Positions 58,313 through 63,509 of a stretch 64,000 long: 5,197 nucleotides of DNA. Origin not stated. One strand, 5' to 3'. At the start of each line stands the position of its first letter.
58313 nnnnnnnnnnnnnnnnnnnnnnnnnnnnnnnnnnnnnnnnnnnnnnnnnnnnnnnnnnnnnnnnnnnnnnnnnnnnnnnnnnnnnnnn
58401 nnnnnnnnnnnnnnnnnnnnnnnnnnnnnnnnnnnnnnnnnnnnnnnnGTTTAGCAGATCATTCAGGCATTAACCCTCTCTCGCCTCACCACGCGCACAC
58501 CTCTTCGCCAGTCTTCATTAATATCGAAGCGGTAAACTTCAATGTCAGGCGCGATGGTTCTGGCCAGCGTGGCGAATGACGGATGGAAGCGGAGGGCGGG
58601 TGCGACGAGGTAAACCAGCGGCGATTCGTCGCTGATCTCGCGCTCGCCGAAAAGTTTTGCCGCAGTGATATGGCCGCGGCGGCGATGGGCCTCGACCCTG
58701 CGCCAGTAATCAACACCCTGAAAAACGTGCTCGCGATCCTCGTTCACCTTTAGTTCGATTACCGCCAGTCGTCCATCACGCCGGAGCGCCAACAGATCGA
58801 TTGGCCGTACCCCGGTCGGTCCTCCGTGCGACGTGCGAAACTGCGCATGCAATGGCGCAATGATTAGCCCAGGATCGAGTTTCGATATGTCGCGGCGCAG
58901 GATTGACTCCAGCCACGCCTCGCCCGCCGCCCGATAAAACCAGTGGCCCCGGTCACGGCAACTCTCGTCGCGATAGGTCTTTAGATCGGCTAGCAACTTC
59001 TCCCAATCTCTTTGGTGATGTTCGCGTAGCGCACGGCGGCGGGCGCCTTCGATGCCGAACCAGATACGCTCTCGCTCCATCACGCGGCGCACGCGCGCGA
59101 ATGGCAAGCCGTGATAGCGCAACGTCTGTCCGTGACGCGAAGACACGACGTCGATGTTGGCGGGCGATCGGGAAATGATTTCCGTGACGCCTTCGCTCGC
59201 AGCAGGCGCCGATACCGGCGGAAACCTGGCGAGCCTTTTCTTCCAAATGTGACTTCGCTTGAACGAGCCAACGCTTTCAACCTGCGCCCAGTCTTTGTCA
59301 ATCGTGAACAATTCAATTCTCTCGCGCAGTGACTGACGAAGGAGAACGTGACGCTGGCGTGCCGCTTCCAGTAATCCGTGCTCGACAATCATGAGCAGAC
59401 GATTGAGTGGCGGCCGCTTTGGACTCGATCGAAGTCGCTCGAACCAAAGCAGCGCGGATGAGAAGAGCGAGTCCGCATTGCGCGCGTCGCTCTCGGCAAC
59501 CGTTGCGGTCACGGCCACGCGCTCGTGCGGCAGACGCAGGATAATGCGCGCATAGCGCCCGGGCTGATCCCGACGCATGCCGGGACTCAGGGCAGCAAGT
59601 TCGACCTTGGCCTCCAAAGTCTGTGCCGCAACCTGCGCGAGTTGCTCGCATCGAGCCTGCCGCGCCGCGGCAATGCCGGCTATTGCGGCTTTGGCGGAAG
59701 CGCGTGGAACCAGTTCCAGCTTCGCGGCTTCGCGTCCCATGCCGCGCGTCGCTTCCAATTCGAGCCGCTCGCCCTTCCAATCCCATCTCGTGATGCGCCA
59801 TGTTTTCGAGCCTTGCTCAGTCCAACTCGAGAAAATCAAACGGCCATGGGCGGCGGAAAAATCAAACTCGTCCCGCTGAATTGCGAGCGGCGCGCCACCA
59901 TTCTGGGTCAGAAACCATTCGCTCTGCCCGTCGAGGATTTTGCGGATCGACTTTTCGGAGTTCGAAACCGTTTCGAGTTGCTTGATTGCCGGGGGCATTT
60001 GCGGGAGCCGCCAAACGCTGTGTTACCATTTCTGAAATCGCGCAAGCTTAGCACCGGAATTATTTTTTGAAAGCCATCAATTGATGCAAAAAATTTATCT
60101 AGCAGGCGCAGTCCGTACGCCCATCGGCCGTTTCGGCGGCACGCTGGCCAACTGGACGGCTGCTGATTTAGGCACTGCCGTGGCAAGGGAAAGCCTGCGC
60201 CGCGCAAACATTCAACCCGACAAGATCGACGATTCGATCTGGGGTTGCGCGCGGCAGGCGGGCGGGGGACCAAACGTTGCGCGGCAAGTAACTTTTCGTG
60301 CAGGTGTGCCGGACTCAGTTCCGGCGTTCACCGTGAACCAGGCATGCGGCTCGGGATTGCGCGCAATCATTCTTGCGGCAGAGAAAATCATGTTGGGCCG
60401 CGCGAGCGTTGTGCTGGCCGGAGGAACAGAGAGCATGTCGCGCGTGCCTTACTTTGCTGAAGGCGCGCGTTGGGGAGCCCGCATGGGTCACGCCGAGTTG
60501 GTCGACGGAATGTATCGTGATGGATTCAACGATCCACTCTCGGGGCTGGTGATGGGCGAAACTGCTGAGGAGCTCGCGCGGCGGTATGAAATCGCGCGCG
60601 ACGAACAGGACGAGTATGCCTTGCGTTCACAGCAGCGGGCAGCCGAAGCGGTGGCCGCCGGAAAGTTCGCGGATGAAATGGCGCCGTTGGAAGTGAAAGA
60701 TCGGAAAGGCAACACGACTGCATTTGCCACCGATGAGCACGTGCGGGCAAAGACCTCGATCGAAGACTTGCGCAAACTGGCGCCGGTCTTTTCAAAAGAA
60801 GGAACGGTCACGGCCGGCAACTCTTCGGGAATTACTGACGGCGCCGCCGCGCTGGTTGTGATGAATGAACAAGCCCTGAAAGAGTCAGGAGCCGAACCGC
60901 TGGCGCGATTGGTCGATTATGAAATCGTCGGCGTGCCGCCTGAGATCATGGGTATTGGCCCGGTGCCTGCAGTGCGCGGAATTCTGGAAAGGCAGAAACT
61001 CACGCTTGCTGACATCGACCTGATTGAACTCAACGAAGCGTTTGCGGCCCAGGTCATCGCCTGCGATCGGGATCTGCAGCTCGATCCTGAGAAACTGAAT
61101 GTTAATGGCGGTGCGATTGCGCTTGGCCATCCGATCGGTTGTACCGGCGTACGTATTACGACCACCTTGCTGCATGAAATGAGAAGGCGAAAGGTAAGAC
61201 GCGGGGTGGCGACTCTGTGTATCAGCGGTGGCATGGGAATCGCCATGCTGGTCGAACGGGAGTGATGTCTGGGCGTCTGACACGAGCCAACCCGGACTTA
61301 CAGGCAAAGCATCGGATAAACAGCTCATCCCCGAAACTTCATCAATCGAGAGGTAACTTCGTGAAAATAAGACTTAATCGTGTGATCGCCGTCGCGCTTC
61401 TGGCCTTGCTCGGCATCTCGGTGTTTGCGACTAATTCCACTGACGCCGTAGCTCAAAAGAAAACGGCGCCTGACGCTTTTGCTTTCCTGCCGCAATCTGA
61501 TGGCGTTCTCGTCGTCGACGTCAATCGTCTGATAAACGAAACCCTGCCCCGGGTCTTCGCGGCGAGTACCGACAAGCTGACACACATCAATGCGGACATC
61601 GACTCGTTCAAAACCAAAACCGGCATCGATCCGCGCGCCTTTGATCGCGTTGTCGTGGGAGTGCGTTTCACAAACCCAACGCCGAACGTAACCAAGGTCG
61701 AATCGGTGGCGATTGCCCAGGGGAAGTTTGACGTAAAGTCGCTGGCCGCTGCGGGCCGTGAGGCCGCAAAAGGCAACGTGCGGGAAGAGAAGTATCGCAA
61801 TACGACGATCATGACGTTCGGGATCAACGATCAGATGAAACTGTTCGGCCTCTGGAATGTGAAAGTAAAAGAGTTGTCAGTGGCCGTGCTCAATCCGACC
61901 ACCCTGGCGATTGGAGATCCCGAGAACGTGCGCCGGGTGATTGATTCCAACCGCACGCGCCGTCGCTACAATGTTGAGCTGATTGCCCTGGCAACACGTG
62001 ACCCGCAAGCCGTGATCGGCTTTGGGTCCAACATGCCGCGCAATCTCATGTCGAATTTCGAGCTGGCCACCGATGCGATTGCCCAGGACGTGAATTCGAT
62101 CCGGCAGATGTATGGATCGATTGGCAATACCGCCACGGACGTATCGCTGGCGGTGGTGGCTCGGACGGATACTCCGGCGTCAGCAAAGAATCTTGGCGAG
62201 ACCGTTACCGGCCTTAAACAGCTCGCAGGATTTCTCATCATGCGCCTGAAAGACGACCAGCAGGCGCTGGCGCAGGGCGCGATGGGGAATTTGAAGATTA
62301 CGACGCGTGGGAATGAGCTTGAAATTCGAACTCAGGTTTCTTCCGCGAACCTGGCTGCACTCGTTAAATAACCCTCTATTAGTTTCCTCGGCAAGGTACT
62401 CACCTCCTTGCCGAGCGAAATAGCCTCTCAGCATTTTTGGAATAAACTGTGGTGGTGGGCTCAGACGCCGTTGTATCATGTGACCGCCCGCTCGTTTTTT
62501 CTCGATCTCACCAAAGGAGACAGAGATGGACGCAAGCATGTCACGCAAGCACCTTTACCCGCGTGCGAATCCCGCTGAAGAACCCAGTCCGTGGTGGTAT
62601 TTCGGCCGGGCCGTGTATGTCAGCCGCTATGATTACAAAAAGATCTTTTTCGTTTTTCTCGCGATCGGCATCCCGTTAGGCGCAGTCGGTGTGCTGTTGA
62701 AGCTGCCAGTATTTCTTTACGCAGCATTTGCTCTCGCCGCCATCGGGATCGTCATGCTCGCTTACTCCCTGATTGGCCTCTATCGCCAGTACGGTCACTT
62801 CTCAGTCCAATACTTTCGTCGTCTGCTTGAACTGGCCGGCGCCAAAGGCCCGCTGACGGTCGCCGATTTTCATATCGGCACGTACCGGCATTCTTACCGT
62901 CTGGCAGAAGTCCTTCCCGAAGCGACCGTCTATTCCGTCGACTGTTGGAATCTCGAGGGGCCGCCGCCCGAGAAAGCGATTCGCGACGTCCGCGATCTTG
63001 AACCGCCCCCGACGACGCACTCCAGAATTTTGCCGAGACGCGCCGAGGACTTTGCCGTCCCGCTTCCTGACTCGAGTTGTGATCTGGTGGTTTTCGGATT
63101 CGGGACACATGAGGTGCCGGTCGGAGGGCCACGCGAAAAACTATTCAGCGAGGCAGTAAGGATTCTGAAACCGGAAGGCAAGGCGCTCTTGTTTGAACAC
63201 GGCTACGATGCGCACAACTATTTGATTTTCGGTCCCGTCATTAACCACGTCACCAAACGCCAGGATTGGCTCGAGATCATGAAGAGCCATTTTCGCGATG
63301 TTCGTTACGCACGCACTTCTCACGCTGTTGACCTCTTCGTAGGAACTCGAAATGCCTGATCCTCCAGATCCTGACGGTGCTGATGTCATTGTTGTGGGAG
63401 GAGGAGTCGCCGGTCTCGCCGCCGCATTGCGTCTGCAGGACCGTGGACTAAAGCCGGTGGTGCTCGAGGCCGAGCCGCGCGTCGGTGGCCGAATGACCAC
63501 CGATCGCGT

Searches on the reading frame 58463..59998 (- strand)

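Call 5: search_protein_families(library=pfam, proteins=[window:58463-59998:-], max_evalue=0.01)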
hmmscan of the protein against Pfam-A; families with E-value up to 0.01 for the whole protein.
window:58463-59998:- (511 aa): 0 families

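Call 6: search_protein_families(library=ncbifam, proteins=[window:58463-59998:-], max_evalue=0.01)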
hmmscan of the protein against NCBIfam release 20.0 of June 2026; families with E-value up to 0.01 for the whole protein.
window:58463-59998:- (511 aa): 0 families

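Call 8: search_protein_families(library=padloc, proteins=[window:58463-59998:-], max_evalue=0.01)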
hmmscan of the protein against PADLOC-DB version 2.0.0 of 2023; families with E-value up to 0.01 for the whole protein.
window:58463-59998:- (511 aa): 3 families
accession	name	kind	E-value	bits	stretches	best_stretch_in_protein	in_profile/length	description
PDLC04916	PDC-S11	-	1.2e-07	29.2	1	358-437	23-96/358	-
PDLC04915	PDC-S11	-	2.8e-07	28.2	1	361-431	28-94/379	-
PDLC04909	PDC-S11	-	1.4e-05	22.8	1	363-425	30-87/347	-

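Call 78: search_protein_families(library=phrogs, proteins=[window:58463-59998:-], max_evalue=0.01)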
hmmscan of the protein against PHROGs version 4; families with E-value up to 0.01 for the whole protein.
window:58463-59998:- (511 aa): 0 families

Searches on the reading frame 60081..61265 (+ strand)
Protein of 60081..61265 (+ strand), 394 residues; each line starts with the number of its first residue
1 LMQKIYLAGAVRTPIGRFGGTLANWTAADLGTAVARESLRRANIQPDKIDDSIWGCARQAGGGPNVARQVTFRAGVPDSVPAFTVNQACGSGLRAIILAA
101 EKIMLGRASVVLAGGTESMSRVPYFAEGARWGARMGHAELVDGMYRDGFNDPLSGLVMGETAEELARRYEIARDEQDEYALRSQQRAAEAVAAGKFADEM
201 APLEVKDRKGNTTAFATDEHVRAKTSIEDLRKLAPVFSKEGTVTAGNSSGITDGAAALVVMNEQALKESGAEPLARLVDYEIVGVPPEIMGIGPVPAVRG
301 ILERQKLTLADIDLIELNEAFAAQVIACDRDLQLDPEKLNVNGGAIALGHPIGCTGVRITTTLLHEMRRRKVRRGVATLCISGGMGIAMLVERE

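Call 5: search_protein_families(library=pfam, proteins=[window:60081-61265:+], max_evalue=0.01)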
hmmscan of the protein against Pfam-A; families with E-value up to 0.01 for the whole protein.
window:60081-61265:+ (394 aa): 4 families
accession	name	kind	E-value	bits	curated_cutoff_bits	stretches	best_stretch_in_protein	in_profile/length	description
PF00108.29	Thiolase_N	-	9.2e-93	310.8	26.4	1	6-264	2-260/260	Thiolase, N-terminal domain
PF02803.24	Thiolase_C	-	1.9e-50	170.1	27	1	272-393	2-123/123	Thiolase, C-terminal domain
PF00109.32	ketoacyl-synt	-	2.2e-07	31.2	20.8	1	81-133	166-218/252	Beta-ketoacyl synthase, N-terminal domain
PF08545.16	ACP_syn_III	-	0.0041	17.4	24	0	83-122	1-40/80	3-Oxoacyl-[acyl-carrier-protein (ACP)] synthase III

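Call 6: search_protein_families(library=ncbifam, proteins=[window:60081-61265:+], max_evalue=0.01)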
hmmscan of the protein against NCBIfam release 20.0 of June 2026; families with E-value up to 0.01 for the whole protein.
window:60081-61265:+ (394 aa): 56 families (the best 25 are shown)
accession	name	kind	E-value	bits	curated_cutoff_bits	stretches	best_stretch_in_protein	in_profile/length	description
TIGR01930.1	AcCoA-C-Actrans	subfamily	7.2e-150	499.2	240.55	1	9-392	3-385/385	acetyl-CoA C-acyltransferase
NF006552.0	PRK09051.1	subfamily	3.9e-142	474.2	565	1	1-393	2-394/395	beta-ketothiolase BktB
NF004206.0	PRK05656.1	subfamily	4.2e-134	447.5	688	1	2-393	1-392/392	acetyl-CoA C-acetyltransferase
NF042999.1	bketothiol_BktB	equivalog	9.2e-133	443.3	725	1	1-393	1-393/394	beta-ketothiolase BktB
NF004853.0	PRK06205.1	subfamily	6.1e-132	440.4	551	1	3-393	2-402/404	acetyl-CoA C-acetyltransferase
NF006086.0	PRK08235.1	equivalog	1.3e-124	416.3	526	1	2-392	1-391/393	acetyl-CoA C-acetyltransferase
NF006551.0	PRK09050.1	subfamily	2.2e-122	409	605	1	2-393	1-400/401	3-oxoadipyl-CoA thiolase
TIGR02430.1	pcaF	equivalog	6.9e-120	400.7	597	1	4-393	2-399/400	3-oxoadipyl-CoA thiolase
NF005805.0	PRK07661.1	equivalog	1.6e-119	399.3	633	1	3-392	3-389/391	acetyl-CoA C-acetyltransferase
NF005152.0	PRK06633.1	equivalog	1.7e-116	389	675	1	1-392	1-390/392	acetyl-CoA C-acetyltransferase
NF006553.0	PRK09052.1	equivalog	1.2e-110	370.3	567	1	2-393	5-398/399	acetyl-CoA C-acyltransferase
NF042967.1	AcCoAtase_PhaA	equivalog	4.3e-110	368.5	740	1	2-393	1-395/396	acetyl-CoA acetyltransferase PhaA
NF006510.0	PRK08947.1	equivalog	6e-109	364.5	519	1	2-393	1-386/387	acetyl-CoA C-acyltransferase FadA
NF005404.0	PRK06954.1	subfamily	2.9e-107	359.1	687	1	2-392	6-395/397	acetyl-CoA C-acetyltransferase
NF006030.0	PRK08170.1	equivalog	3e-104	349.2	593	1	2-393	9-432/434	acetyl-CoA C-acetyltransferase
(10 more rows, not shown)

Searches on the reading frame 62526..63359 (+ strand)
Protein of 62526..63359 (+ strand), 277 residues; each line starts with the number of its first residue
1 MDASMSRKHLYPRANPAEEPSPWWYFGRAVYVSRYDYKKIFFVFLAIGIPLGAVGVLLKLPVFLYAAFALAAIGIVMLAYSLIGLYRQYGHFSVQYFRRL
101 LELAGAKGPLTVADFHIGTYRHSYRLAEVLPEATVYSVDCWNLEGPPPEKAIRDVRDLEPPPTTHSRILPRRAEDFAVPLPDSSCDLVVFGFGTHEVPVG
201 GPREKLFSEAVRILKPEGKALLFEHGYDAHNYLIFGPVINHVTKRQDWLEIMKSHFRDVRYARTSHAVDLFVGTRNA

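Call 84: search_protein_families(library=pfam, proteins=[window:62526-63359:+], max_evalue=0.001)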
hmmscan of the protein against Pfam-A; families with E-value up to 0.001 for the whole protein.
window:62526-63359:+ (277 aa): 1 family
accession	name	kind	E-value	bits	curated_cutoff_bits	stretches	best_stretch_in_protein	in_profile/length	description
PF08241.18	Methyltransf_11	-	5.1e-06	27.5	21.2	1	167-221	45-94/95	Methyltransferase domain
